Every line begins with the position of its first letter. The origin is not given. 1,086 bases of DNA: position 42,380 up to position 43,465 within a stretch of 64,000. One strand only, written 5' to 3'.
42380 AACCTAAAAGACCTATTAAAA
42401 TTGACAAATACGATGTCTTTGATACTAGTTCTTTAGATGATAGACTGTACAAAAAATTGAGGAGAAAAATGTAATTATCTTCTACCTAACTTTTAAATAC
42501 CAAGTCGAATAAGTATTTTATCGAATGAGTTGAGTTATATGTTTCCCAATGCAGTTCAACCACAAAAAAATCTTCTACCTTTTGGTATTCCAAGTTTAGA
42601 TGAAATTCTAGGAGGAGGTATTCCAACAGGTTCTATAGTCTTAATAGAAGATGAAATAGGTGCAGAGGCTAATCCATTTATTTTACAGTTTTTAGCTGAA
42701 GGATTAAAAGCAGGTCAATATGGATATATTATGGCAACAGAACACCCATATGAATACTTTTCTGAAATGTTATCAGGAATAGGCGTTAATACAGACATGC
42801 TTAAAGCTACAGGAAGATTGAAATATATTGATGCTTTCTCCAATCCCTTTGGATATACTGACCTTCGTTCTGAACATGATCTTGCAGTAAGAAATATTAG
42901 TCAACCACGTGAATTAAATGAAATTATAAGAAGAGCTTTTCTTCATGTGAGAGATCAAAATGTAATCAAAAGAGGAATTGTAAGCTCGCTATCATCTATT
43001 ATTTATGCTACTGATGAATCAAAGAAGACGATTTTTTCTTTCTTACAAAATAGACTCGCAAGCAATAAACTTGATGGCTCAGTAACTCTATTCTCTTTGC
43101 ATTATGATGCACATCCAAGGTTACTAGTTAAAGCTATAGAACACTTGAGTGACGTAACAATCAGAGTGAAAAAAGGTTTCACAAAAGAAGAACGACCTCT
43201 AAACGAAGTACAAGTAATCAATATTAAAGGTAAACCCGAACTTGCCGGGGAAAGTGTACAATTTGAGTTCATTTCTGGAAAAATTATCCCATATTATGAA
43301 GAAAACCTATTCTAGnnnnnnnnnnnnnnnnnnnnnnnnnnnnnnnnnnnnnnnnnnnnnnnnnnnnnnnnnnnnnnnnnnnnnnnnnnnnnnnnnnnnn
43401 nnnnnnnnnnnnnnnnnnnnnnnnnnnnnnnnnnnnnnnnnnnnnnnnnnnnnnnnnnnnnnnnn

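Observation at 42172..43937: Translationally coupled module: Cys-rich mini-protein + P-loop-less KaiC/RecA-like pseudo-ATPase + Rab-like GTPase with Gln->His in switch II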

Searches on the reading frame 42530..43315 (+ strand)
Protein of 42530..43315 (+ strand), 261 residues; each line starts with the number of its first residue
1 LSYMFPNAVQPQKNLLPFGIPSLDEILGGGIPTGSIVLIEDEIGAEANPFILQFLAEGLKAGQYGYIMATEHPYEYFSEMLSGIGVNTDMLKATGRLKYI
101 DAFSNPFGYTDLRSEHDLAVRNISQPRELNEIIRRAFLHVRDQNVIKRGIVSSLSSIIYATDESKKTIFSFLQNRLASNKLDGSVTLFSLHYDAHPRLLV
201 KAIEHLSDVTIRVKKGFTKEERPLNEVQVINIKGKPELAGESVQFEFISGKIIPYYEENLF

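Call 3: search_protein_families(library=pfam, proteins=[window:42530-43315:+], max_evalue=0.1)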
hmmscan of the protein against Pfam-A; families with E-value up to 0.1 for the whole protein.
window:42530-43315:+ (261 aa): 6 families
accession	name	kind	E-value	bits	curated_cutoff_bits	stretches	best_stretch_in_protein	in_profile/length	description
PF06745.19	ATPase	-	3.5e-17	63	26.6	1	17-222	2-195/231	KaiC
PF05625.17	PAXNEB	-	6.2e-12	45.7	28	2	19-71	22-75/366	PAXNEB protein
PF23365.1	DUF7090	-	0.00048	20.3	27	1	99-214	73-183/192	Family of unknown function (DUF7090)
PF09807.15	ELP6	-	0.022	14.7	31.6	1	31-214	15-213/252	Elongation complex protein 6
PF23442.1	DUF7125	-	0.022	14.3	29.1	1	17-48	5-36/207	Family of unknown function (DUF7125)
PF14187.11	DUF4310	-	0.042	14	27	1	20-71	12-63/209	Domain of unknown function (DUF4310)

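Call 8: find_homologous_proteins(query=window:42539-43312:+)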
Query window:42539-43312:+ (258 aa): 40 proteins with E <= 0.001 among 788 candidates.
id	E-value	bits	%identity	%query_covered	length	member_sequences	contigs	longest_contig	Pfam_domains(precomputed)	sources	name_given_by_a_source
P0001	2.2e-161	553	97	100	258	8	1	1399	PF06745.20,PF05625.18,PF23442.2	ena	-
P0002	8.3e-145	499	86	100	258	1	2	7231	PF06745.20,PF05625.18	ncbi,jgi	ncbi:MAG: RAD55 family ATPase [Candidatus Heimdallarchaeaceae archaeon]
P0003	2.8e-138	478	83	100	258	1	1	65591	PF06745.20,PF05625.18,PF23442.2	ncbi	-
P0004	2.2e-120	419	73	99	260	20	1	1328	PF06745.20,PF05625.18,PF23442.2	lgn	-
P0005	1.3e-119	417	72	98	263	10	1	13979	PF06745.20,PF05625.18,PF23442.2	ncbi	-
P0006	4.1e-119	415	71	100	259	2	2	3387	PF06745.20,PF05625.18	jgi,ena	-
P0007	9.5e-119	414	71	100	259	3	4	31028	PF06745.20,PF05625.18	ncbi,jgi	ncbi:MAG: RAD55 family ATPase [Candidatus Heimdallarchaeaceae archaeon]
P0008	2.3e-118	413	71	100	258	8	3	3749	PF06745.20,PF05625.18,PF23442.2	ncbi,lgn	ncbi:MAG: RAD55 family ATPase [Candidatus Heimdallarchaeota archaeon]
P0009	5.6e-118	411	71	100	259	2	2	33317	PF06745.20,PF05625.18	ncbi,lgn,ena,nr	ncbi:MAG: hypothetical protein H7641_08250 [Candidatus Heimdallarchaeota archaeon]|nr:hypothetical p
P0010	2.0e-117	410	71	99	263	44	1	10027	PF06745.20,PF05625.18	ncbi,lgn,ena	-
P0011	2.4e-115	403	70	100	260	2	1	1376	PF06745.20,PF05625.18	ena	-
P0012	3.6e-115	402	72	97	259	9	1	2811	PF06745.20,PF05625.18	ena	-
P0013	5.0e-115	402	72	100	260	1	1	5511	PF06745.20,PF05625.18,PF23442.2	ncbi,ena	-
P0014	5.1e-115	402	68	100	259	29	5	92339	PF06745.20,PF05625.18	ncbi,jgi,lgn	jgi:KaiC/GvpD/RAD55 family RecA-like ATPase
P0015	1.5e-114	400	69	100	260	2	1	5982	PF06745.20,PF05625.18,PF23442.2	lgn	-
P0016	1.8e-114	400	71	98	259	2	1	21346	PF06745.20,PF05625.18,PF23442.2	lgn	-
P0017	5.3e-114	398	72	97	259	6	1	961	PF06745.20,PF05625.18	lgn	-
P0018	8.9e-106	371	72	90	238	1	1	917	PF06745.20,PF05625.18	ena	-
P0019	7.6e-77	277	50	95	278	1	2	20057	PF06745.20,PF05625.18,PF23442.2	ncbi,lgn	-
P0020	3.1e-68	248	47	93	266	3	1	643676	PF06745.20,PF05625.18,PF23442.2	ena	-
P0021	1.0e-67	247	71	61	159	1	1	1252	PF06745.20,PF05625.18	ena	-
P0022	3.7e-62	229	46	97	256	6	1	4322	PF06745.20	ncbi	-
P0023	1.5e-54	204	65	52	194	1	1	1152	PF06745.20,PF05625.18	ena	-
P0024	1.2e-51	194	41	97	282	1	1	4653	PF06745.20,PF05625.18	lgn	-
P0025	3.2e-51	193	40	97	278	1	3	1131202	PF06745.20,PF05625.18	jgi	jgi:KaiC/GvpD/RAD55 family RecA-like ATPase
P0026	1.1e-48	184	46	81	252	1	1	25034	PF06745.20,PF05625.18,PF23442.2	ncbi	-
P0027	2.6e-48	183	42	92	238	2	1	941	PF06745.20,PF05625.18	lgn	-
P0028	3.9e-48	183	45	77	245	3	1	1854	PF06745.20,PF05625.18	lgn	-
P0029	1.4e-47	181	39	91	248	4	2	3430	PF06745.20,PF05625.18,PF23442.2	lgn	-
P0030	1.8e-47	180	42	85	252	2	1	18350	PF06745.20,PF23442.2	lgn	-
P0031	3.6e-47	179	41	87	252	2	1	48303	PF06745.20,PF23442.2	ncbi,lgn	ncbi:MAG: RAD55 family ATPase [Candidatus Heimdallarchaeota archaeon]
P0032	6.6e-47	179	46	76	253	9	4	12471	PF06745.20,PF05625.18,PF23442.2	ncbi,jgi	ncbi:MAG: RAD55 family ATPase [Candidatus Hodarchaeales archaeon]|jgi:KaiC/GvpD/RAD55 family RecA-li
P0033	1.5e-45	174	39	97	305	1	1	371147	PF06745.20,PF05625.18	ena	-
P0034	9.0e-45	172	38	97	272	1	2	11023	PF06745.20,PF05625.18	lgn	-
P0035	3.6e-42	163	37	97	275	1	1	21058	PF06745.20,PF05625.18,PF09807.16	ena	-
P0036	9.2e-7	47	26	84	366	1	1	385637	PF05625.18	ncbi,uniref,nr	ncbi:elongator complex protein 4 [Cephus cinctus]|uniref:Elongator complex protein 4 n=1 Tax=Cephus 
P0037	1.3e-5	43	26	89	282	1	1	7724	PF06745.20,PF23365.2,PF05625.18,PF24336.2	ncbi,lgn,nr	ncbi:MAG: RAD55 family ATPase [Candidatus Thermoplasmatota archaeon]|nr:RAD55 family ATPase [Candida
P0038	4.2e-5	42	42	33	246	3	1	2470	PF06745.20,PF23442.2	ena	-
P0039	7.9e-5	41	28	81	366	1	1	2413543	PF05625.18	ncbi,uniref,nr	ncbi:PREDICTED: elongator complex protein 4 [Polistes dominula]|uniref:Elongator complex protein 4 n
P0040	8.2e-4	37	53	17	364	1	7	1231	PF05625.18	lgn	-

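Call 11: find_encoding_contigs(protein=P0014, flank=5000, max_places=3)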
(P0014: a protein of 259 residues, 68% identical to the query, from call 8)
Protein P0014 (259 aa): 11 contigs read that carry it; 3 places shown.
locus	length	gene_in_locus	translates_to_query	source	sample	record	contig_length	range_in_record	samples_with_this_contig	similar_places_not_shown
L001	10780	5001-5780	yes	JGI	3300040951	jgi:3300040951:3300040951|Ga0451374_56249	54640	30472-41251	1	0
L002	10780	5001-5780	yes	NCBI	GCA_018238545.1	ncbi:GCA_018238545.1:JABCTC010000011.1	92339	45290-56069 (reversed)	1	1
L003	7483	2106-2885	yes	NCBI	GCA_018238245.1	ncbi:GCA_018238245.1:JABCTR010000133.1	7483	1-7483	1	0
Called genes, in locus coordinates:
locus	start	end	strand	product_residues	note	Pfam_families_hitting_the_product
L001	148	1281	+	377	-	PF07690:MFS_1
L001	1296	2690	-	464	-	PF11700:ATG22, PF07690:MFS_1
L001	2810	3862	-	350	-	PF00850:Hist_deacetyl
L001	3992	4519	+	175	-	PF01864:CarS-like, PF01148:CTP_transf_1 (faint)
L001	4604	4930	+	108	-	-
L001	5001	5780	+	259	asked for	PF05625:PAXNEB (weak), PF06745:ATPase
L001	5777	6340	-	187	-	-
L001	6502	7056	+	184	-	PF00025:Arf, PF00071:Ras, PF08477:Roc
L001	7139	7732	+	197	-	PF01558:POR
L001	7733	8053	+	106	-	PF00037:Fer4 (weak), PF12797:Fer4_2 (faint), PF12837:Fer4_6 (weak), PF13237:Fer4_10, PF14697:Fer4_21, PF12838:Fer4_7, PF13187:Fer4_9 (weak), PF00037:Fer4 (weak), +1 more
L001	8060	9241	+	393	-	PF01855:POR_N, PF17147:PFOR_II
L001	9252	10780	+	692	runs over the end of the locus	PF02775:TPP_enzyme_C, PF14890:Intein_splicing, PF14528:LAGLIDADG_3 (faint)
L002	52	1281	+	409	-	PF07690:MFS_1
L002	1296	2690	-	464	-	PF11700:ATG22, PF07690:MFS_1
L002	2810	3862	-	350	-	PF00850:Hist_deacetyl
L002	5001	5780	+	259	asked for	PF05625:PAXNEB (weak), PF06745:ATPase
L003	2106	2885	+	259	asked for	PF05625:PAXNEB (weak), PF06745:ATPase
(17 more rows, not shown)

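Call 12: find_encoding_contigs(protein=P0020, flank=5000, max_places=2)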
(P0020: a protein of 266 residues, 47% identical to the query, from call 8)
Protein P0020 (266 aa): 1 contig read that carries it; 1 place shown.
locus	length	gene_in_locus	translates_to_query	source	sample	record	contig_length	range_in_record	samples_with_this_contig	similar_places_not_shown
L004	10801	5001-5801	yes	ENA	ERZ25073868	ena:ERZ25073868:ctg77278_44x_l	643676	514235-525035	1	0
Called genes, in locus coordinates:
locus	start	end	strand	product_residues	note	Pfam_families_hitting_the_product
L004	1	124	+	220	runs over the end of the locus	PF00827:Ribosomal_L15e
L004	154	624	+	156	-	PF01877:RNA_binding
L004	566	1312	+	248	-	-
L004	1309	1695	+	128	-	PF01900:RNase_P_Rpp14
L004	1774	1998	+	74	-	-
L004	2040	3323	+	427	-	PF00483:NTP_transferase, PF12804:NTP_transf_3, PF24894:Hexapep_GlmU (faint), PF25084:LbH_EIF2B, PF25087:GMPPB_C, PF00132:Hexapep (weak)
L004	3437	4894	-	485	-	PF01029:NusB (faint), PF01189:Methyltr_RsmB-F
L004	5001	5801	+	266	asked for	PF05625:PAXNEB (weak), PF06745:ATPase, PF23442:DUF7125 (faint)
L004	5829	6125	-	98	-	PF03259:Robl_LC7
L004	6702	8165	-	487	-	PF00587:tRNA-synt_2b, PF03129:HGTP_anticodon, PF09180:ProRS-C_1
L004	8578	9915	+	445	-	-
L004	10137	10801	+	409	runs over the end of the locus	-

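Call 13: find_encoding_contigs(protein=P0025, flank=5000, max_places=2)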
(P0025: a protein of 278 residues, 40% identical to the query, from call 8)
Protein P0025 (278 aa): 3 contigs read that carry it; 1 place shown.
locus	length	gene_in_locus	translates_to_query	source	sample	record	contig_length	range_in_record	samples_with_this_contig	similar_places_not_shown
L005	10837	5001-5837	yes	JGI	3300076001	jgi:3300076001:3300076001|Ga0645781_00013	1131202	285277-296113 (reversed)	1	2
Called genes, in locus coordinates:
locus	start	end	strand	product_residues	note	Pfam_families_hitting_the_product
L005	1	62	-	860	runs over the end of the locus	PF02861:Clp_N, PF23569:NBD_SMAX1, PF00004:AAA, PF17871:AAA_lid_9, PF00004:AAA, PF07724:AAA_2, PF07728:AAA_5, PF10431:ClpB_D2-small, +7 more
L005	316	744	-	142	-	PF01152:Bac_globin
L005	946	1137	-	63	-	-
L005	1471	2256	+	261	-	-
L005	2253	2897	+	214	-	PF09335:VTT_dom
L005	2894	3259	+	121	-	-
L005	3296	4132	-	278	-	PF02673:BacA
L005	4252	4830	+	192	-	PF02778:tRNA_int_endo_N, PF01974:tRNA_int_endo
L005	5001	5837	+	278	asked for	PF05625:PAXNEB (faint), PF06745:ATPase (faint)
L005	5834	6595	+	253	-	PF00149:Metallophos (weak)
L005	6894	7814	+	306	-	PF01555:N6_N4_Mtase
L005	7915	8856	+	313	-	-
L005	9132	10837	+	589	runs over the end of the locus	PF00664:ABC_membrane, PF00005:ABC_tran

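Call 19: search_solved_structures(query=A2, max_evalue=1, show_alignments=3)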
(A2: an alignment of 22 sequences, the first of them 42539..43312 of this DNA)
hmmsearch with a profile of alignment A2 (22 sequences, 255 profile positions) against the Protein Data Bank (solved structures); distinct sequences matched with E-value up to 1: 49.
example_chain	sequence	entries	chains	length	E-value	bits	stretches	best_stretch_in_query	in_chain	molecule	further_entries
8zn5_B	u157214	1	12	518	2.7e-22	82.5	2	7-158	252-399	KaiC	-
2dr3_A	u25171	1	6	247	2.2e-18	69.7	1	12-236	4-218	UPF0273 protein PH0284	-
8zn7_D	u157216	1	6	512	2.1e-17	66.5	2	6-239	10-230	KaiC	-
5jwq_A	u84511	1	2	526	3.5e-16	62.5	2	7-127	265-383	Circadian clock protein kinase KaiC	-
4o0m_A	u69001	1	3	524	3.6e-16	62.4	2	7-127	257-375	Circadian clock protein kinase KaiC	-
8zn6_F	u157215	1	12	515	3.7e-16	62.4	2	7-120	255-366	KaiC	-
7dy1_A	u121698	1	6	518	3.7e-16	62.4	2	7-127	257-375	Circadian clock protein kinase KaiC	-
8jon_A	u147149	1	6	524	2.2e-15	59.8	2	7-123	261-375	Circadian clock oscillator protein KaiC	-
3s1a_A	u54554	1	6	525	2.3e-11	46.7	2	12-239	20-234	Circadian clock protein kinase kaiC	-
9ofh_A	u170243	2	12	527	2.4e-11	46.7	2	12-239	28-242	Circadian clock oscillator protein KaiC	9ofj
7s65_A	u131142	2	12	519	2.4e-11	46.6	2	12-239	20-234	Circadian clock protein kinase KaiC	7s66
3k0c_A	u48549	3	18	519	2.6e-11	46.5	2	12-239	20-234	Circadian clock protein kinase KaiC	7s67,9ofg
7dye_A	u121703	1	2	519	2.6e-11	46.5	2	12-239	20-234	Circadian clock protein kinase KaiC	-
3k0f_A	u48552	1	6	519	2.7e-11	46.5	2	12-239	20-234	Circadian clock protein kinase KaiC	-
3k0a_A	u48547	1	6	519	2.7e-11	46.5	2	12-239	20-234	Circadian clock protein kinase KaiC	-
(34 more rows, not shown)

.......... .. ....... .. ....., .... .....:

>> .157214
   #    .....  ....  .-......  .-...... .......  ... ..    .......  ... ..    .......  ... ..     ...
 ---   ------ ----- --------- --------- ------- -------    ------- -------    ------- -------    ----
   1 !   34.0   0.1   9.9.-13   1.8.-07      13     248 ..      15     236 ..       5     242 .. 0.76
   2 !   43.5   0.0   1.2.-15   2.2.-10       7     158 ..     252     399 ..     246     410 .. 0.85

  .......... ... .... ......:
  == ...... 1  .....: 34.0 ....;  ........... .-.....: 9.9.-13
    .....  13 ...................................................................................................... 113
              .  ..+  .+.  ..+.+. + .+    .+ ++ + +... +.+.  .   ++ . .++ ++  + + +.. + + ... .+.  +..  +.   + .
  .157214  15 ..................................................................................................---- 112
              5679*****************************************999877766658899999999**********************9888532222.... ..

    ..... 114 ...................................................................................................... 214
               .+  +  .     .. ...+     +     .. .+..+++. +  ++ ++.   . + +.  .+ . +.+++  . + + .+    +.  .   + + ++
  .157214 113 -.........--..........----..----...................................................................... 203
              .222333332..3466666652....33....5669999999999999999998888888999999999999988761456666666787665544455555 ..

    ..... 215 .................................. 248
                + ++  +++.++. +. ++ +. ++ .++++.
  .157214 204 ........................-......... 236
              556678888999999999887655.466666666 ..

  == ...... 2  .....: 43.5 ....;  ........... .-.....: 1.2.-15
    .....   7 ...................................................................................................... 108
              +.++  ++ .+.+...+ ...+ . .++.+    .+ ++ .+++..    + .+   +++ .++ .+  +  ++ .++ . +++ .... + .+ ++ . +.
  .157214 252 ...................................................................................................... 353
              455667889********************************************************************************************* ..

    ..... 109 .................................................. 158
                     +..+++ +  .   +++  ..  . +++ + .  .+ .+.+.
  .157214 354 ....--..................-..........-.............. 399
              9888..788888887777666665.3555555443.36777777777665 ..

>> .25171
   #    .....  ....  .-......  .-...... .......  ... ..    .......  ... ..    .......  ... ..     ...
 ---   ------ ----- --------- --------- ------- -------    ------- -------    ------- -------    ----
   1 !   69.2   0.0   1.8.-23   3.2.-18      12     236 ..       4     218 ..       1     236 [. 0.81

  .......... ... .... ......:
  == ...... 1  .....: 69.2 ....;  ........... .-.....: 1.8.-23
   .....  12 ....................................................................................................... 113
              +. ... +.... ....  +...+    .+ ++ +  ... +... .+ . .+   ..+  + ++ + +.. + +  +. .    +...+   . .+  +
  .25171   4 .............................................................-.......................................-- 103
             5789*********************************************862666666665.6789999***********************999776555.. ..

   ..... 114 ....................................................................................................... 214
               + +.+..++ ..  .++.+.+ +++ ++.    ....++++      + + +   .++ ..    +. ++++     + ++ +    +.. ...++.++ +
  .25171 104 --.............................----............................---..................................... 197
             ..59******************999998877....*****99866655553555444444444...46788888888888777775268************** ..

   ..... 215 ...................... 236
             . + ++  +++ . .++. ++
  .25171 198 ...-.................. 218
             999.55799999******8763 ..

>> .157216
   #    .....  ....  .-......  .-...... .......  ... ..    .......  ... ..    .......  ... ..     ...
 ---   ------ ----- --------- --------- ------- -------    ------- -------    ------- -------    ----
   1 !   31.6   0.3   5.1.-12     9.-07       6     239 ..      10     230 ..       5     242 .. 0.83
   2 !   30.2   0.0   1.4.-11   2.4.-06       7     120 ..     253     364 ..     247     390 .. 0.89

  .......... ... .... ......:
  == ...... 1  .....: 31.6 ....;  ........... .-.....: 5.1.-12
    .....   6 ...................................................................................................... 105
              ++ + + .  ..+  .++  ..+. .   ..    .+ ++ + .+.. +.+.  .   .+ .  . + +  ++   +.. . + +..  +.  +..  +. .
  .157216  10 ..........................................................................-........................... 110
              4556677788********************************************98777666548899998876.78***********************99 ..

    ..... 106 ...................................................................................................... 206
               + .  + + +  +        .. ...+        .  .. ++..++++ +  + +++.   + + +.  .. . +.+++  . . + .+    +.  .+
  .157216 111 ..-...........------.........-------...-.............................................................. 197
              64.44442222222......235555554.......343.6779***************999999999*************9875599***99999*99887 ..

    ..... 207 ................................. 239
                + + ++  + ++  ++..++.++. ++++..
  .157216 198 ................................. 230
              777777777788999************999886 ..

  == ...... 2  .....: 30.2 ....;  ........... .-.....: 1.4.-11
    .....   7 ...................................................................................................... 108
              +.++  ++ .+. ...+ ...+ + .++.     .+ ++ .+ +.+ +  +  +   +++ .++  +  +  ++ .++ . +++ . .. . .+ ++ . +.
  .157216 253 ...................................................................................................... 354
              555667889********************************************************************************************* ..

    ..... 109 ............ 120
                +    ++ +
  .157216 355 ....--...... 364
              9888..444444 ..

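Call 25: search_protein_representatives(alignment_id=A2)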
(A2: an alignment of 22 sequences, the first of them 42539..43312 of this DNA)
Query: 22 sequences, 255 profile positions. Proteins with E-value up to 0.001 (for the whole library): 2556; up to 1e-10: 398; up to 1e-30: 18. The best 150 are listed.
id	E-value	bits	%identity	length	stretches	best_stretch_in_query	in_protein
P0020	3.4e-104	364.0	-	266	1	8-252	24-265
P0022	7.2e-102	356.4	-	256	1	4-253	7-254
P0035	9.2e-102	356.0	-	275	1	1-252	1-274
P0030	3.9e-100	350.7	-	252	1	3-253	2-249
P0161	1.3e-84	299.9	-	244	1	11-251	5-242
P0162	2.0e-83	295.9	-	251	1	10-253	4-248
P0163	2.0e-78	279.6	-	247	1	10-253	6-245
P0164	8.6e-70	251.3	-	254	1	9-252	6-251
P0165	2.3e-67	243.3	-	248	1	8-253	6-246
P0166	3.8e-53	196.8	-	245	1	9-245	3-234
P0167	6.7e-50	186.1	-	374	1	13-253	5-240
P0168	1.3e-48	181.9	-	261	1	12-233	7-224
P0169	2.6e-42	161.2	-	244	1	14-251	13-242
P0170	3.0e-41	157.8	-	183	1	9-129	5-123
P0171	3.2e-41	157.7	-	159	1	101-253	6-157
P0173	8.2e-39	149.8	-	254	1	10-230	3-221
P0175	3.7e-27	111.6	-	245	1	13-232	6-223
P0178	5.8e-24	101.1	-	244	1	15-248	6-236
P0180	4.0e-22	95.1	-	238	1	11-236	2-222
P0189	5.9e-20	88.0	-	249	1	12-219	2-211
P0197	1.1e-18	83.8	-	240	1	8-251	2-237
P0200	1.5e-18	83.4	-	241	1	13-227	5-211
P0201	1.6e-18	83.3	-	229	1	11-220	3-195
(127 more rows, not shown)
